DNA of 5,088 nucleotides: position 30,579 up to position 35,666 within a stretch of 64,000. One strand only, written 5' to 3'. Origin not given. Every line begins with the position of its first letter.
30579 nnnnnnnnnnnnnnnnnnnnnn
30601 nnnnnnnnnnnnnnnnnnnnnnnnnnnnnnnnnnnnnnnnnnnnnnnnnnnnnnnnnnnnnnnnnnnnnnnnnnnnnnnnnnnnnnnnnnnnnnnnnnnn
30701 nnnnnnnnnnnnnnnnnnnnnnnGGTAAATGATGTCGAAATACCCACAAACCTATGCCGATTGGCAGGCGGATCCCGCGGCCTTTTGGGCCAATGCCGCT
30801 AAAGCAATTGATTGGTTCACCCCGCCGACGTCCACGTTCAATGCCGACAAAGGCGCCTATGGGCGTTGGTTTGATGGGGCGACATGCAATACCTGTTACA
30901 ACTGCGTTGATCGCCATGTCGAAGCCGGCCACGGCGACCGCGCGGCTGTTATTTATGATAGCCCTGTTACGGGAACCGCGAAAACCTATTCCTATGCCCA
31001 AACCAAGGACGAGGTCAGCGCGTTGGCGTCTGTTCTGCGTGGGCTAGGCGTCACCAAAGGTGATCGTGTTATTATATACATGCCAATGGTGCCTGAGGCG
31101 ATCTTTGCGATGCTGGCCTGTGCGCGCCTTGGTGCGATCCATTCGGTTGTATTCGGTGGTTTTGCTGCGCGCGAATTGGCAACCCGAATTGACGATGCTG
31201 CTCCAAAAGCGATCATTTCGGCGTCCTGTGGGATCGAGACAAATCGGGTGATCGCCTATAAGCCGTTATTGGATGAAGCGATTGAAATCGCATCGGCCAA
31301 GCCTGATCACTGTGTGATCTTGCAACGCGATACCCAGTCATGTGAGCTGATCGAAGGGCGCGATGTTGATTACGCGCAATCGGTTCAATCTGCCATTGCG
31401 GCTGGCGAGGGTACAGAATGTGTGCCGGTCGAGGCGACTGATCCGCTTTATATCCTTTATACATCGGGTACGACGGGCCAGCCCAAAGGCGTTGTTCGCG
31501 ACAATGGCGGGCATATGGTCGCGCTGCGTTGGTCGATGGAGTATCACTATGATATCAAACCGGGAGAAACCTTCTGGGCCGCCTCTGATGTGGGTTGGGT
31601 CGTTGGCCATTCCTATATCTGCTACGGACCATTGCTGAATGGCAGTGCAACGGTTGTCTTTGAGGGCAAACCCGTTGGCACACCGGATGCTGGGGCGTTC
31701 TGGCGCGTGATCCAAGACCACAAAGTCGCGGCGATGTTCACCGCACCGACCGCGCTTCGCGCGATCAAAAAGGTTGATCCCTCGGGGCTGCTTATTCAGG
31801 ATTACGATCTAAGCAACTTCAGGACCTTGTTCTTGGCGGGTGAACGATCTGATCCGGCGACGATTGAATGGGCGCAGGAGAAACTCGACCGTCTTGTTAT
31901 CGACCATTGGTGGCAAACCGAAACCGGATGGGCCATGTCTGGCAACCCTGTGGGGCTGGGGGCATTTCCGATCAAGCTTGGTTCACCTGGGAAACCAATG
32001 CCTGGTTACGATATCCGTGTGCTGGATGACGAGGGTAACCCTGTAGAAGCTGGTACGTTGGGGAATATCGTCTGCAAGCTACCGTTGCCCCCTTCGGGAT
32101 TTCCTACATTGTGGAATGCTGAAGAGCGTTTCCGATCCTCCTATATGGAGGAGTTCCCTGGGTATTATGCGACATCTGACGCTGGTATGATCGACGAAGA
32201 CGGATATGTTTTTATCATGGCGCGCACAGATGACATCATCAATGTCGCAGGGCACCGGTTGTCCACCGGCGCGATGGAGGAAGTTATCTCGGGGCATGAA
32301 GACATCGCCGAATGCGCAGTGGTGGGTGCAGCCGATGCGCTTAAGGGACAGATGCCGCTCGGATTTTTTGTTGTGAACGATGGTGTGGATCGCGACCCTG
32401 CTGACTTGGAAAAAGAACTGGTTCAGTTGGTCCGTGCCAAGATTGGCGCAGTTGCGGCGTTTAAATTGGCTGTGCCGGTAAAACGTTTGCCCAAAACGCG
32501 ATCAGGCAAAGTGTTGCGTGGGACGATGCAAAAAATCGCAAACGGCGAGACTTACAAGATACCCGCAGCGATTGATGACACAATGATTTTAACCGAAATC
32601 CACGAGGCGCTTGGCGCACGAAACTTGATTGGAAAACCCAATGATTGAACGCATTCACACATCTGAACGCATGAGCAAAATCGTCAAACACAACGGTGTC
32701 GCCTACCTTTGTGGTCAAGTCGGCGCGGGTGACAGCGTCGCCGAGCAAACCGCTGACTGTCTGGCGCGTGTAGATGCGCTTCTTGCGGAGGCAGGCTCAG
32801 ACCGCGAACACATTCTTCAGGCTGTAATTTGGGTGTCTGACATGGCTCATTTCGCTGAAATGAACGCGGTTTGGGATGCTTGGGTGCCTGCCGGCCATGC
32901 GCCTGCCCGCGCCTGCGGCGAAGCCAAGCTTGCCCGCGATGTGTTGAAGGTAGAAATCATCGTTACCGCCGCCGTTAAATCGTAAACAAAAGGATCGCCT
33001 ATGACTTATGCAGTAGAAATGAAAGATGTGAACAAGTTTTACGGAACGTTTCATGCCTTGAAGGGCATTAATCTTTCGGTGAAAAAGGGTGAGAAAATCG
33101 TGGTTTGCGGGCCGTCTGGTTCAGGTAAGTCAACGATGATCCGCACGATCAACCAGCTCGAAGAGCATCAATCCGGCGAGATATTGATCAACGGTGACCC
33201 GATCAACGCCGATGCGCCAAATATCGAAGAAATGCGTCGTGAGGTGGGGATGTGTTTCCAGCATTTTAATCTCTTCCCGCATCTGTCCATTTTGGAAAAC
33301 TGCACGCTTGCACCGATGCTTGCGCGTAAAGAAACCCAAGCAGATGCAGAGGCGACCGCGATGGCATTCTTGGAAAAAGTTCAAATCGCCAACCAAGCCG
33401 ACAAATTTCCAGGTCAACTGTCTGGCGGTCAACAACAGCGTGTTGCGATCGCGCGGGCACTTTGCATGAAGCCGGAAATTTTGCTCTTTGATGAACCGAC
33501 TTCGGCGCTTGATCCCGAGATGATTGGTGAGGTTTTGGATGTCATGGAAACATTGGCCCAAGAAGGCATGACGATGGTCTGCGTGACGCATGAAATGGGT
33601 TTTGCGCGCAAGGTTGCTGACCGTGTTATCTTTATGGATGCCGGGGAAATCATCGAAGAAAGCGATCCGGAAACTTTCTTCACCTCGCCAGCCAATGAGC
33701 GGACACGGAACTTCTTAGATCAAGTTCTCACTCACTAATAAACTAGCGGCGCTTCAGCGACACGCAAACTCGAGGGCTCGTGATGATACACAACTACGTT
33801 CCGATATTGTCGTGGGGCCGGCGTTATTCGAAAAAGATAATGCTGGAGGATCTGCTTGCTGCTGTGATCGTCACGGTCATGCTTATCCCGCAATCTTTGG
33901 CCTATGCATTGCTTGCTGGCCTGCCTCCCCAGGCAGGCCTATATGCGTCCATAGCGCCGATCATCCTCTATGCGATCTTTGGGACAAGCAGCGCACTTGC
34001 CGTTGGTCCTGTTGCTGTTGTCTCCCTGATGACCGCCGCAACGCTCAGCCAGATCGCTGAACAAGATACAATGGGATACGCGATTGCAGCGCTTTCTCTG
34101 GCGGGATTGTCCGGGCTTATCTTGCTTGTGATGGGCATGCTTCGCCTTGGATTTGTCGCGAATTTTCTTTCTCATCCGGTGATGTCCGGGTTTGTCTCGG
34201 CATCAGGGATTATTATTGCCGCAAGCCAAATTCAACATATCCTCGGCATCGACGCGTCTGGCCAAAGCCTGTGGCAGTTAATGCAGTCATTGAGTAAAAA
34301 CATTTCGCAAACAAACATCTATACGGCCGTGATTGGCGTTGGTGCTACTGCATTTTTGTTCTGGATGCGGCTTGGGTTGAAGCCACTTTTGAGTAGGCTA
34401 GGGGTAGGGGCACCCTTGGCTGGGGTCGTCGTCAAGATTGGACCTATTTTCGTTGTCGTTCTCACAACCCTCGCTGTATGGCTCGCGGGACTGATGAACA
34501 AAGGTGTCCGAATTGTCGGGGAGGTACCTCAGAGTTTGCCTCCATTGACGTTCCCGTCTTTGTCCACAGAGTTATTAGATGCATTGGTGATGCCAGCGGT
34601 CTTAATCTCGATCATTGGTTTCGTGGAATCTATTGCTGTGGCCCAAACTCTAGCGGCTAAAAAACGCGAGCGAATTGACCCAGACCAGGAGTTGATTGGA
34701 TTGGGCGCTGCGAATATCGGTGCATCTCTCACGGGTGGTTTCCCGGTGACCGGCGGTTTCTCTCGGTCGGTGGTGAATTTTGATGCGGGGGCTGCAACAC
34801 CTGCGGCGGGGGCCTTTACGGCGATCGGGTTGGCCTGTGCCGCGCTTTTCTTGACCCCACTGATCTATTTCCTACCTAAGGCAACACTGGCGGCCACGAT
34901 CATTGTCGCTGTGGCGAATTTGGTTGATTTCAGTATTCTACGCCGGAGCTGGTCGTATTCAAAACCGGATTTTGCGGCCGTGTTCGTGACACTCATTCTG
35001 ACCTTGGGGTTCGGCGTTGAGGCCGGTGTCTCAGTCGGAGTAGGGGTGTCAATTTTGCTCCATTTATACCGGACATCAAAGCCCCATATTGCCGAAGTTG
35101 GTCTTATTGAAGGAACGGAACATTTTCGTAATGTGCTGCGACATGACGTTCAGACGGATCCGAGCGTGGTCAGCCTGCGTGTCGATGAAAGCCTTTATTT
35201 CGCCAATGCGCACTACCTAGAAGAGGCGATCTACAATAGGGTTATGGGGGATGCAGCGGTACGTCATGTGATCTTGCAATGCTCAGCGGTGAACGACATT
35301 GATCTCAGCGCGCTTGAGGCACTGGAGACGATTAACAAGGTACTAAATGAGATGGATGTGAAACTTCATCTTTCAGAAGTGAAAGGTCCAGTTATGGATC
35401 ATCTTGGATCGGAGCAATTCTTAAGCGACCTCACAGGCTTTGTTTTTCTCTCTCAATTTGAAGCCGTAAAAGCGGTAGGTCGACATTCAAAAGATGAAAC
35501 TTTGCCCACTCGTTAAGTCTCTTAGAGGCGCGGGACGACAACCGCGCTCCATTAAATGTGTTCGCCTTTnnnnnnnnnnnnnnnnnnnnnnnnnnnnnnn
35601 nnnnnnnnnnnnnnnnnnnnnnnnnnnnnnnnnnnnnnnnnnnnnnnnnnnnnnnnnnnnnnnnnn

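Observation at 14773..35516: Candidate undescribed catabolic pathway for a sulfoxide-containing amino/imino acid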

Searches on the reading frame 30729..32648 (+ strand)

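Call 4: search_protein_families(library=pfam, proteins=[window:30729-32648:+])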
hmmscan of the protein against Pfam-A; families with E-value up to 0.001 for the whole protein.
window:30729-32648:+ (639 aa): 3 families
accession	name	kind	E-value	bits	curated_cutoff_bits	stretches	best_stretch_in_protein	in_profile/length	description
PF00501.34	AMP-binding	-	1.8e-77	261.2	29.9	1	66-450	6-375/384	AMP-binding enzyme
PF13193.12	AMP-binding_C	-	2.2e-22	80.2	24.5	1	516-594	2-76/76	AMP-binding enzyme C-terminal domain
PF16177.11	ACAS_N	-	8.4e-17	61.2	27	1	5-59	1-55/55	Acetyl-coenzyme A synthetase N-terminus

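Call 6: search_protein_families(library=ncbifam, proteins=[window:30729-32648:+], max_evalue=0.00001)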
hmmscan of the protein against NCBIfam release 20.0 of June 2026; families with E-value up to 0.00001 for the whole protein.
window:30729-32648:+ (639 aa): 100 families (the best 25 are shown)
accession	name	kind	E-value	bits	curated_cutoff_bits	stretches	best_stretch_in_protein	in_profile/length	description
NF007815.0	PRK10524.1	equivalog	2.2e-218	726.8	955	1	3-628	2-627/629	propionate--CoA ligase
TIGR02316.1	propion_prpE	equivalog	1e-207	691.7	827.4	1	7-628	5-626/628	propionate--CoA ligase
NF001208.0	PRK00174.1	subfamily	3.6e-186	620.3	657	1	2-627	26-644/649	acetate--CoA ligase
TIGR02188.1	Ac_CoA_lig_AcsA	equivalog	3.9e-184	613.4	724.95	1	2-625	4-627/629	acetate--CoA ligase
NF003313.0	PRK04319.1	equivalog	5.8e-108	361.6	729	1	46-600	36-557/574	acetate--CoA ligase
NF002937.0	PRK03584.1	subfamily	2.1e-83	280.6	639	1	14-626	47-650/657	acetoacetate--CoA ligase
NF004837.0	PRK06187.1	subfamily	1.4e-64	218.3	476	1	81-603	28-521/531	long-chain-fatty-acid--CoA ligase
TIGR01217.1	ac_ac_CoA_syn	equivalog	1.6e-63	214.9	520.9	1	11-621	42-641/652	acetoacetate--CoA ligase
NF047394.1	AcylCoAsynMbcS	equivalog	2.9e-61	207.7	850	1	66-602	22-518/525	acyl-CoA synthetase MbcS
TIGR01733.1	AA-adenyl-dom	subfamily_domain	8.8e-46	156.5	317.4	1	88-531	1-409/409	amino acid adenylation domain-containing protein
NF005714.0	PRK07529.1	subfamily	3.5e-45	154.5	632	1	53-607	29-579/640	acyl-CoA synthetase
NF053567.1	HBDA_AROS1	equivalog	1.7e-42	145.5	1000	1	52-598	11-513/523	3-hydroxybenzoate--CoA ligase HbdA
TIGR02262.1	benz_CoA_lig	subfamily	7.1e-41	140.5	375.25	1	54-598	4-503/508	benzoate-CoA ligase family protein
NF005676.0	PRK07470.1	equivalog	9.8e-41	139.9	774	1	83-602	42-527/544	acyl-CoA synthetase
NF005857.1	PRK07786.1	exception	1.4e-40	139.3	733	1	84-600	32-508/513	fatty-acid--CoA ligase FadD5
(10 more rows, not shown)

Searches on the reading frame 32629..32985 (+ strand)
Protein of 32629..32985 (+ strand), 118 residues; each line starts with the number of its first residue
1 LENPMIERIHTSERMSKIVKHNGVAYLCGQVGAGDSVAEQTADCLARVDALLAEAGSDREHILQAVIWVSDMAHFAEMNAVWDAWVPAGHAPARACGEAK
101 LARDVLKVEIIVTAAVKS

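Call 4: search_protein_families(library=pfam, proteins=[window:32629-32985:+])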
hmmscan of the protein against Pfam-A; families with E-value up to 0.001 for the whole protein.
window:32629-32985:+ (118 aa): 1 family
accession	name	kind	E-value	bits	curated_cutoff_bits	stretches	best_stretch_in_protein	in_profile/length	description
PF01042.26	Ribonuc_L-PSP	-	6.3e-24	84.7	27.3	1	6-116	2-121/121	Endoribonuclease L-PSP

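Call 6: search_protein_families(library=ncbifam, proteins=[window:32629-32985:+], max_evalue=0.00001)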
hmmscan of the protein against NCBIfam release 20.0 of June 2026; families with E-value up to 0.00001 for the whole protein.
window:32629-32985:+ (118 aa): 3 families
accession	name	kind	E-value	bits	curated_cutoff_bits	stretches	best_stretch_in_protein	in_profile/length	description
TIGR00004.1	TIGR00004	subfamily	1.7e-14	54.1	106.25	1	26-113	27-122/125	Rid family detoxifying hydrolase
NF008490.0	PRK11401.1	equivalog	1.3e-06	28.4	222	1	18-113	26-124/129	enamine/imine deaminase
TIGR03610.1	RutC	equivalog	4.5e-06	26.8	169.1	1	33-115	45-125/127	pyrimidine utilization protein C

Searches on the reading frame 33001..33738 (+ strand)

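Call 4: search_protein_families(library=pfam, proteins=[window:33001-33738:+])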
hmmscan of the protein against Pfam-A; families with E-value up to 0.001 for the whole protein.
window:33001-33738:+ (245 aa): 9 families
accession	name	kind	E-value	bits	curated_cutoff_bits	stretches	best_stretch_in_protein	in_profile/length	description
PF00005.33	ABC_tran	-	5.1e-40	137.7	25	1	20-168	1-137/137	ABC transporter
PF13304.12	AAA_21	-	1.7e-08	35.4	27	1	148-199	249-300/304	AAA domain, putative AbiEii toxin, Type IV TA system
PF02463.25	SMC_N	-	9.4e-07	28.9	40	1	33-209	27-208/220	RecF/RecN/SMC N terminal domain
PF09818.15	ABC_ATPase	-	6.5e-05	22.5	23.2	0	138-214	156-248/283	P-loop domain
PF13555.12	AAA_29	-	0.00019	21.6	27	1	15-48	10-40/61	P-loop containing region of AAA domain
PF13191.12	AAA_16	-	0.0007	20.6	32.6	1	30-61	22-56/167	AAA ATPase domain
PF13401.12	AAA_22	-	0.00072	20.3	27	0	33-69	8-33/130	AAA domain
PF03193.22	RsgA_GTPase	-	0.0008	19.7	30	0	29-61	106-137/174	RsgA GTPase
PF00437.27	T2SSE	-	0.00089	18.4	24.9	0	32-78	144-190/370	Type II/IV secretion system protein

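Call 6: search_protein_families(library=ncbifam, proteins=[window:33001-33738:+], max_evalue=0.00001)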
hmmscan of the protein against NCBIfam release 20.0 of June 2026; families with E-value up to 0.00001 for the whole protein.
window:33001-33738:+ (245 aa): 188 families (the best 25 are shown)
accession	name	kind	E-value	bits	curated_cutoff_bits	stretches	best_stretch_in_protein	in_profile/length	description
NF007027.0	PRK09493.1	equivalog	4.6e-93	311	379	1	5-242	2-239/240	glutamine ABC transporter ATP-binding protein GlnQ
TIGR03005.1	ectoine_ehuA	equivalog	6e-89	297.6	345.4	1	5-243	1-251/252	ectoine/hydroxyectoine ABC transporter ATP-binding protein EhuA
NF008428.0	PRK11264.1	equivalog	4.2e-85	285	406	1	4-244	3-249/250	L-cystine ABC transporter ATP-binding protein TcyN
NF008338.0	PRK11124.1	equivalog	8.6e-78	261.2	369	1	4-240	2-241/242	arginine ABC transporter ATP-binding protein ArtP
NF007908.0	PRK10619.1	equivalog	2.4e-74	249.8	466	1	6-242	7-255/257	histidine ABC transporter ATP-binding protein HisP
TIGR00972.1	3a0107s01c2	equivalog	6.3e-72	241.9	343.2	1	5-240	2-244/248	phosphate ABC transporter ATP-binding protein PstB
TIGR03265.1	PhnT2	equivalog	9.6e-61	206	457.7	1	4-241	4-237/353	putative 2-aminoethylphosphonate ABC transporter ATP-binding protein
TIGR01186.1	proV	subfamily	6.7e-60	203.1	326.6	1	15-242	4-233/363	betaine/proline/choline family ABC transporter ATP-binding protein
TIGR02315.1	ABC_phnC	equivalog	7.5e-60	202.3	266.1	1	5-225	2-232/243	phosphonate ABC transporter ATP-binding protein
TIGR00968.1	3a0106s01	subfamily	2.9e-59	200.5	342.75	1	6-242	2-234/237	sulfate ABC transporter ATP-binding protein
NF006987.0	PRK09452.1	equivalog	1.8e-54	184.9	482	1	4-240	17-249/378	spermidine/putrescine ABC transporter ATP-binding protein PotA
TIGR02673.1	FtsE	equivalog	2.1e-54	184.4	264.85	1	5-215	2-213/214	cell division ATP-binding protein FtsE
NF008105.0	PRK10851.1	equivalog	3e-54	184.1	502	1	4-242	2-240/362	sulfate/thiosulfate ABC transporter ATP-binding protein CysA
TIGR02982.1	heterocyst_DevA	subfamily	5.1e-54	183.2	295.8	1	5-217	2-219/220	ABC exporter ATP-binding subunit, DevA family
NF043075.1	MMSYN1_0197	equivalog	3.6e-52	177.4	550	1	5-240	3-234/341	spermidine/putrescine ABC transporter ATP-binding protein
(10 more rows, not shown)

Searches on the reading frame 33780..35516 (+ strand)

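Call 4: search_protein_families(library=pfam, proteins=[window:33780-35516:+])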
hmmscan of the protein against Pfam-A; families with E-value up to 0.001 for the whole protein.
window:33780-35516:+ (578 aa): 2 families
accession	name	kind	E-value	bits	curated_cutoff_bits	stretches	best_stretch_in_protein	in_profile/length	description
PF00916.26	Sulfate_transp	-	2.1e-105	353.1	23.2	1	22-404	2-380/380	Sulfate permease family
PF01740.26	STAS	-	2.5e-15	56.6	22.6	1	456-546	3-92/106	STAS domain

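Call 6: search_protein_families(library=ncbifam, proteins=[window:33780-35516:+], max_evalue=0.00001)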
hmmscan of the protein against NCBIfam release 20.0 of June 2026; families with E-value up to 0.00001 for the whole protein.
window:33780-35516:+ (578 aa): 3 families
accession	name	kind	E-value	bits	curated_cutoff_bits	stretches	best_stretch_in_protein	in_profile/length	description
TIGR00815.1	sulP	subfamily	1.1e-130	436.7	380.45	1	8-547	1-549/565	sulfate permease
NF008660.1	PRK11660.1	equivalog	1.5e-55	188.7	614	1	12-547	20-545/572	C4-dicarboxylic acid transporter DauA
NF050096.1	BicarbTportBicA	equivalog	1.1e-40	139.8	880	1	23-446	14-422/547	bicarbonate transporter BicA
